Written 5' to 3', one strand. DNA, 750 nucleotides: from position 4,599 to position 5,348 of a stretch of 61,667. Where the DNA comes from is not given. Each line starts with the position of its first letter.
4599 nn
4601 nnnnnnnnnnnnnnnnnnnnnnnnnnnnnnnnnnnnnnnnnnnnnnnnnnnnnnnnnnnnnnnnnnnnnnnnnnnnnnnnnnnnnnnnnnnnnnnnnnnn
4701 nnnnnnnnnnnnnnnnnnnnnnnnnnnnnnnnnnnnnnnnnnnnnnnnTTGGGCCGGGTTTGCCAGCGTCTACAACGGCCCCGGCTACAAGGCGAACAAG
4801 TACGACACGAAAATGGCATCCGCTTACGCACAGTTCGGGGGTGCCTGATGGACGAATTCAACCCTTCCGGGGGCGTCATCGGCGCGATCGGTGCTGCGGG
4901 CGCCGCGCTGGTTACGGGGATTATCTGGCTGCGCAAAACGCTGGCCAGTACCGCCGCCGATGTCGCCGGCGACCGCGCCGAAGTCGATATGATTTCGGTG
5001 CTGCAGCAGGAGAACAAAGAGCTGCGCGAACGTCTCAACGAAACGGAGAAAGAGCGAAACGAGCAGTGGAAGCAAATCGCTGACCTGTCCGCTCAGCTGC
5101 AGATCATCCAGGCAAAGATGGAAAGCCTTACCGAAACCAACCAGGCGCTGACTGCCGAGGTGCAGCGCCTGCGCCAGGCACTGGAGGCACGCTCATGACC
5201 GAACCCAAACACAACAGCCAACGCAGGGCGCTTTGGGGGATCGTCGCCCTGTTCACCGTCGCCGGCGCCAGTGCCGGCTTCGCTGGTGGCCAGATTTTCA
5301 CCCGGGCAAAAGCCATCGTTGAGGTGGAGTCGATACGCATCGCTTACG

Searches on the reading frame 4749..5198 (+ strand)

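Call 87: search_protein_families(library=phrogs, proteins=[window:4749-5198:+], max_evalue=0.001)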
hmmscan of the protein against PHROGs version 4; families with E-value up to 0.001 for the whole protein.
window:4749-5198:+ (149 aa): 5 families
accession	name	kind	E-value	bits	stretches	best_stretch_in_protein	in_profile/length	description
phrog_2658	-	other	3.3e-24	86.6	1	38-146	3-125/126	hol-like chemotaxis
phrog_3671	-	unknown function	4.4e-06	27.8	1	47-116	16-79/87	-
phrog_1686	-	tail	0.00014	20.9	1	37-145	483-584/1224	tail length tape measure protein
phrog_26291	-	unknown function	0.00023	22.6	1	83-147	33-97/100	-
phrog_11860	-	unknown function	0.00033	21.8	1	44-147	11-112/114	-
